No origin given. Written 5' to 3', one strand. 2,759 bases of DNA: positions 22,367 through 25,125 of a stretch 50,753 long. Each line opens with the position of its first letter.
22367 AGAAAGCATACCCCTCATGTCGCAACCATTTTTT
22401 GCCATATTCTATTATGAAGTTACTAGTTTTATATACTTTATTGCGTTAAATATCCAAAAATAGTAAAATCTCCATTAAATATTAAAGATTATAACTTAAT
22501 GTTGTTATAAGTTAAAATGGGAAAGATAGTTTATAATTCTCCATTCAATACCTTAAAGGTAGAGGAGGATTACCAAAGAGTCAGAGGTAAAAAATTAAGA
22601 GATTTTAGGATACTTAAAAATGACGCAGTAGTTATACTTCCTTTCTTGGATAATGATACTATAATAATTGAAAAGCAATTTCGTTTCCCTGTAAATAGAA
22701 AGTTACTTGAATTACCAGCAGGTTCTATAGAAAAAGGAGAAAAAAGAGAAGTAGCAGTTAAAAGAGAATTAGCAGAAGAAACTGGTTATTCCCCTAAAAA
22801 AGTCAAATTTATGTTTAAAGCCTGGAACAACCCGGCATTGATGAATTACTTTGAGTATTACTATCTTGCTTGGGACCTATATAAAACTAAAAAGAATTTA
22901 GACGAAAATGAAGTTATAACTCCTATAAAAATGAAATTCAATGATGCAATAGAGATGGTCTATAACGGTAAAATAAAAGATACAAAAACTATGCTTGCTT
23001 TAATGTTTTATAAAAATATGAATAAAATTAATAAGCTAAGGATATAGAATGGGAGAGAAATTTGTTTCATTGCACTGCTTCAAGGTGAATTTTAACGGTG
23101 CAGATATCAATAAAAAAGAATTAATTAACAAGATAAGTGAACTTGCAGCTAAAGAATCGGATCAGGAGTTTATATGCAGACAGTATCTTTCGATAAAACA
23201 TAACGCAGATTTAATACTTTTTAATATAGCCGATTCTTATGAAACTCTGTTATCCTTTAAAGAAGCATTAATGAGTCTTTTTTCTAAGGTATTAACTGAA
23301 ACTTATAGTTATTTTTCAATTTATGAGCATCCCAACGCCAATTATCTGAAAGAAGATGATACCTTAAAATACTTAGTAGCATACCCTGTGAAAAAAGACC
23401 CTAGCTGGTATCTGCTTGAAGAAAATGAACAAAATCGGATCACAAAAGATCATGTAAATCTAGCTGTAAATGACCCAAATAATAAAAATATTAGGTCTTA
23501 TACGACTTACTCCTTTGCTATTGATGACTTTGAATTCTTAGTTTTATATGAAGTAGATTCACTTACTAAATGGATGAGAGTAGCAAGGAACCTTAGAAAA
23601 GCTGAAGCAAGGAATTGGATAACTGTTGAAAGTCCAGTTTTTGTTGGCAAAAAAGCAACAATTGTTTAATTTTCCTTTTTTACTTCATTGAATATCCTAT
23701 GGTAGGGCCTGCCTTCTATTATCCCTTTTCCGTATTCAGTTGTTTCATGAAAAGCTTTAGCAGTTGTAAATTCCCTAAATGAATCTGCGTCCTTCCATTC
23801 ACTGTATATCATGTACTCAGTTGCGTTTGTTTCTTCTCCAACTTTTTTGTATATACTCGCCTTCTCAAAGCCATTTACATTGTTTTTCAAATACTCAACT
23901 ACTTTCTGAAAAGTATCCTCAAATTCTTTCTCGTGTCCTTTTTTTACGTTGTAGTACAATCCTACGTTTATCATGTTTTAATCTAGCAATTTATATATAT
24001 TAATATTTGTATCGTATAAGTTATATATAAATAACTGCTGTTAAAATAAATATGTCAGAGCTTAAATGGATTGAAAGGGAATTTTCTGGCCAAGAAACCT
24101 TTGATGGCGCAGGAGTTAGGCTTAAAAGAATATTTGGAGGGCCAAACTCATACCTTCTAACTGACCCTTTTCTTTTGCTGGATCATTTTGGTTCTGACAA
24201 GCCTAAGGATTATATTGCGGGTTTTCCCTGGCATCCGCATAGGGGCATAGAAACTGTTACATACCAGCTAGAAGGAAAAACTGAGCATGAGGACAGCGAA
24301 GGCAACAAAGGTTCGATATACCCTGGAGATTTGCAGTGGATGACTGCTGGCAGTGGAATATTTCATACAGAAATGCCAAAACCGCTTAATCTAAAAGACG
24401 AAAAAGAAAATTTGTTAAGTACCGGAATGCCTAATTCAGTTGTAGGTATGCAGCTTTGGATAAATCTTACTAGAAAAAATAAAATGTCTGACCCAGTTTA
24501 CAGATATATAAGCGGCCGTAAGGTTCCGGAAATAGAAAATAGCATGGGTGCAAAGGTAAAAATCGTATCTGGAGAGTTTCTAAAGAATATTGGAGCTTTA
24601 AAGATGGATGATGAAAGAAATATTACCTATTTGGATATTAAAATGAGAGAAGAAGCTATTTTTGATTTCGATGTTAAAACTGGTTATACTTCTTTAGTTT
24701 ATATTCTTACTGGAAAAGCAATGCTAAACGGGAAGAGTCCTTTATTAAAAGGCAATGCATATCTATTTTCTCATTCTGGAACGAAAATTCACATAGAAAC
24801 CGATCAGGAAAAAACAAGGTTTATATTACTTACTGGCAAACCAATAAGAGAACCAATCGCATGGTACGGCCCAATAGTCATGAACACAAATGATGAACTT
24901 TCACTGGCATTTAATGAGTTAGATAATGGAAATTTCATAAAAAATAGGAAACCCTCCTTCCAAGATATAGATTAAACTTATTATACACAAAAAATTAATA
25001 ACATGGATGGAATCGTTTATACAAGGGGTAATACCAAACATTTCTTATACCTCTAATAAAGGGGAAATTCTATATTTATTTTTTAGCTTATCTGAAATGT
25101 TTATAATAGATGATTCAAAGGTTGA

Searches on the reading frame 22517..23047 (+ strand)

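Call 87: search_protein_families(library=pfam, proteins=[window:22517-23047:+], max_evalue=0.001)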
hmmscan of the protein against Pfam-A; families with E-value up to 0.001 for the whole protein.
window:22517-23047:+ (176 aa): 1 family
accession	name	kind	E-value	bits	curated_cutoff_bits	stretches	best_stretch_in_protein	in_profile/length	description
PF00293.34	NUDIX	-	4.4e-12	46.6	21.1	1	36-135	4-109/134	NUDIX domain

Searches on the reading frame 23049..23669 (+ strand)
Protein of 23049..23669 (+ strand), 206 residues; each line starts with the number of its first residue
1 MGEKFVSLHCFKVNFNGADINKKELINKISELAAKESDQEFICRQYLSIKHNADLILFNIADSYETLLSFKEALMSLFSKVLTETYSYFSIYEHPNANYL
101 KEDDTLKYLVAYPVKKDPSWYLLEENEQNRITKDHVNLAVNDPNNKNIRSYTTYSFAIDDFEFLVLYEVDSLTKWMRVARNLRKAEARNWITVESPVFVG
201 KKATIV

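Call 87: search_protein_families(library=pfam, proteins=[window:23049-23669:+], max_evalue=0.001)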
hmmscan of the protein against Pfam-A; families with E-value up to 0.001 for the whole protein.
window:23049-23669:+ (206 aa): 1 family
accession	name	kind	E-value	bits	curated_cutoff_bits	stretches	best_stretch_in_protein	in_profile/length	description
PF06778.18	Chlor_dismutase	-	5.7e-36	124.4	25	1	23-202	2-188/189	Chlorite dismutase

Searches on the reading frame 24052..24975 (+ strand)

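Call 87: search_protein_families(library=pfam, proteins=[window:24052-24975:+], max_evalue=0.001)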
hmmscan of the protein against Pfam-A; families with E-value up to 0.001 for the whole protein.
window:24052-24975:+ (307 aa): 2 families
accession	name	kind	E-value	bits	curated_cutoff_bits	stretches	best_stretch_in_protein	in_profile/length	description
PF02678.22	Pirin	-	1.3e-32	112.5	26.1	1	22-137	2-108/108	Pirin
PF05726.19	Pirin_C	-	8.6e-25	87.6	27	1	193-295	1-102/103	Pirin C-terminal cupin domain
